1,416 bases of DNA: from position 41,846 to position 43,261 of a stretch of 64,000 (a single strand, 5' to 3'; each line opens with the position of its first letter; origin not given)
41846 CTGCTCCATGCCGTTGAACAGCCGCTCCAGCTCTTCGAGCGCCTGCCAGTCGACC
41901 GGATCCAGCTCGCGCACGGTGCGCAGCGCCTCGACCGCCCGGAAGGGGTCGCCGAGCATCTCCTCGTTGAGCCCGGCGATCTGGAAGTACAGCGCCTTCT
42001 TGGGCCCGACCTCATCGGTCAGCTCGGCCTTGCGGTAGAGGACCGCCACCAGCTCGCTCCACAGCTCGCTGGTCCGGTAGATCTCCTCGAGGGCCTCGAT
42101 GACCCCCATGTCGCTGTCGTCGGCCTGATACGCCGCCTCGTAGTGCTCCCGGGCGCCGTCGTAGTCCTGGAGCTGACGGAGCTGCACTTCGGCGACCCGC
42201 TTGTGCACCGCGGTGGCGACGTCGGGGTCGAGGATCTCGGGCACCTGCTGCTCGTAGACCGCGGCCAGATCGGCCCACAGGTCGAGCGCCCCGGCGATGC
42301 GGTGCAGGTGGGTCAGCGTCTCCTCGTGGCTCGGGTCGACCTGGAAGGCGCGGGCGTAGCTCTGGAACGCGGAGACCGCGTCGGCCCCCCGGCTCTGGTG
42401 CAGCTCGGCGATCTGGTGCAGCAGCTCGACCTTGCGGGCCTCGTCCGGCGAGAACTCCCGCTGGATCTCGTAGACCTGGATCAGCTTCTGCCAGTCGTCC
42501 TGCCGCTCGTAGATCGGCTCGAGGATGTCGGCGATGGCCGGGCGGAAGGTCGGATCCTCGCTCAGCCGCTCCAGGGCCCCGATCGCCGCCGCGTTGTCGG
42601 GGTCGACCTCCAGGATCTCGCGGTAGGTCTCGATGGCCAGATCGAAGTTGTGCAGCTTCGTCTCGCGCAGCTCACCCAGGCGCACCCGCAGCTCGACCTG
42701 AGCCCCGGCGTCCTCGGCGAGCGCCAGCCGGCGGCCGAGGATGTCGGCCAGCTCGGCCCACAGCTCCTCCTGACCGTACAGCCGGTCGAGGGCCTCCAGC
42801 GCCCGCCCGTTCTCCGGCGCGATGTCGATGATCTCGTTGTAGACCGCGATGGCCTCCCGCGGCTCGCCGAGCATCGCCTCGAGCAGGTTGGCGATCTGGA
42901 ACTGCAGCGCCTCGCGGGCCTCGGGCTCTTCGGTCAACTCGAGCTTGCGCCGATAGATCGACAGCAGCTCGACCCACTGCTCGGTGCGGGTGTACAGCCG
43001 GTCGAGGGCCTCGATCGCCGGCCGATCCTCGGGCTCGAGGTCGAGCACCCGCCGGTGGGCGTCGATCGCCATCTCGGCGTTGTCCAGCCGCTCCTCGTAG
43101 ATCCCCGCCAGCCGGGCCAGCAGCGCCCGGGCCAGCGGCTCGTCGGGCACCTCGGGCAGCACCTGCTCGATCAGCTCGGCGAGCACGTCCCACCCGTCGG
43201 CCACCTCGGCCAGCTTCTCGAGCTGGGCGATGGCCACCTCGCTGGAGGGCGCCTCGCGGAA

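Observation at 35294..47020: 3908-aa uninterrupted TPR-repeat protein (AgmK/GltI-like)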

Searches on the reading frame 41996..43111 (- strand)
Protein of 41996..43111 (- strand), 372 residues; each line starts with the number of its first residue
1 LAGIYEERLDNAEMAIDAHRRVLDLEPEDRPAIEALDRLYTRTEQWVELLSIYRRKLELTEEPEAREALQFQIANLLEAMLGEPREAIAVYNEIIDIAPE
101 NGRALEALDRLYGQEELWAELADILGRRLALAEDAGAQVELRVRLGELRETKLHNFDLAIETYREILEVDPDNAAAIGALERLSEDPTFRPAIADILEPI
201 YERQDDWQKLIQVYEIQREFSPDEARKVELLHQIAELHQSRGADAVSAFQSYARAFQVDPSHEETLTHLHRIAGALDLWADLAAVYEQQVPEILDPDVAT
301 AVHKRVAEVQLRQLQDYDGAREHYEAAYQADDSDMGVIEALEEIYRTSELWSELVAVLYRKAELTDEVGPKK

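Call 87: predict_structure(alignment_id=A4)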
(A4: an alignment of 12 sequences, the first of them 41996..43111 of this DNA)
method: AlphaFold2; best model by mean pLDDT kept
length: 372 residues; sequences in the alignment: 12
mean_pLDDT: 94.7   pTM: 0.78
mean pLDDT of the five models: 94.7, 94.5, 93.9, 93.7, 93.6
residues with pLDDT >= 90: 353; 70-90: 19; 50-70: 0; < 50: 0
segments of 3 or more residues with pLDDT < 50: none
pLDDT, mean of each block of 10 residues (from residue 1): 89 95 94 96 96 95 93 96 97 94 95 97 95 91 97 96 96 96 94 96 95 96 96 97 93 97 96 95 95 92 95 94 96 93 95 95 88 80
secondary structure, 60 per line:
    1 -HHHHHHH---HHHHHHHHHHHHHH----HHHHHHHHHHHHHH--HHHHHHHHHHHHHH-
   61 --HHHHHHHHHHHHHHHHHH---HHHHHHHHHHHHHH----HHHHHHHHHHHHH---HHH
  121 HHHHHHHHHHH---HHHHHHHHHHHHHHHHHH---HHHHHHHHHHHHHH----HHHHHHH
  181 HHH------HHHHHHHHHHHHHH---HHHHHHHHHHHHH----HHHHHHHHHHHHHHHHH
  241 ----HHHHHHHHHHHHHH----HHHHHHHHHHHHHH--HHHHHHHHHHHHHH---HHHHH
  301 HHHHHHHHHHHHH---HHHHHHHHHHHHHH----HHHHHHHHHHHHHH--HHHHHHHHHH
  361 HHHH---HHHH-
elements in order: H2-8 H12-25 H30-43 H46-59 H63-80 H84-97 H102-114 H118-131 H135-152 H156-169 H174-183 H190-203 H207-219 H224-240 H245-258 H263-276 H279-292 H296-313 H317-330 H335-348 H351-364 H368-371

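Call 89: fold_search(model_id=the predicted structure, library=pdb)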
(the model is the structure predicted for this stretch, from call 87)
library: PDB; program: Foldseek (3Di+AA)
matches with E <= 10: 1539; with E <= 0.001: 345
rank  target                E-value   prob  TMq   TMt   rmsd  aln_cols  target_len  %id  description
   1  6eou                  5.5e-10  1.00  0.29  0.31  21.4       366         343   14  O-GlcNAc transferase TPR domain with the intellectual disability associated mutation L254F (released 2018-05-09)
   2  1w3b_A                1.1e-09  1.00  0.27  0.26  20.1       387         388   14  The superhelical TPR domain of O-linked GlcNAc transferase reveals structural similarities to importin alpha. (released 2004-09-09)
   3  9qhb                  3.2e-09  1.00  0.28  0.36  17.3       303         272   20  Crystal structure of 16-repeat CTPR protein with eliminated coordination sites (released 2025-10-22)
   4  8chy                  5.4e-09  1.00  0.28  0.37  15.9       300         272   21  Crystal structure of an 8-repeat consensus TPR superhelix with Zinc. (released 2024-02-21)
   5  7yeh_A                7.2e-09  1.00  0.26  0.11  22.6       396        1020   19  Cryo-EM structure of human OGT-OGA complex (released 2023-07-12)
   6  8dtf_A                7.9e-09  1.00  0.27  0.15  15.4       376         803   15  Cryo-EM structure of the full length Arabidopsis SPY with complete TPRs (released 2023-03-08)
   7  1w3b_B                1.0e-08  1.00  0.28  0.28  18.8       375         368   15  The superhelical TPR domain of O-linked GlcNAc transferase reveals structural similarities to importin alpha. (released 2004-09-09)
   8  7y4i_B                1.1e-08  1.00  0.26  0.17  13.1       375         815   16  Crystal structure of SPINDLY in complex with GDP (released 2022-12-07)
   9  7yea_A                1.5e-08  1.00  0.28  0.12  22.0       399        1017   18  Human O-GlcNAc transferase Dimer (released 2023-07-12)
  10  7ntf_A                1.5e-08  1.00  0.27  0.13  21.6       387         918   18  Cryo-EM structure of unliganded O-GlcNAc transferase (released 2021-11-17)
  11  7y4i_A                2.0e-08  1.00  0.27  0.15  15.0       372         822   15  Crystal structure of SPINDLY in complex with GDP (released 2022-12-07)
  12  9rtt_Q                2.8e-08  1.00  0.25  0.12  26.0       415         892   15  Activated Elongation Complex with IWS1 and ELOF1 (released 2025-09-03)
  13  8dtg_A                3.6e-08  1.00  0.27  0.15  15.9       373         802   16  Cryo-EM structure of Arabidopsis SPY alternative conformation 1 (released 2023-03-08)
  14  9qhc_B                4.1e-08  1.00  0.27  0.35  17.3       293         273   22  Crystal structure of 8-repeat CTPR protein with eliminated coordination sites (released 2025-10-22)
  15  4buj_F                4.6e-08  1.00  0.28  0.10  26.1       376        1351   11  Crystal structure of the S. cerevisiae Ski2-3-8 complex (released 2013-08-28)
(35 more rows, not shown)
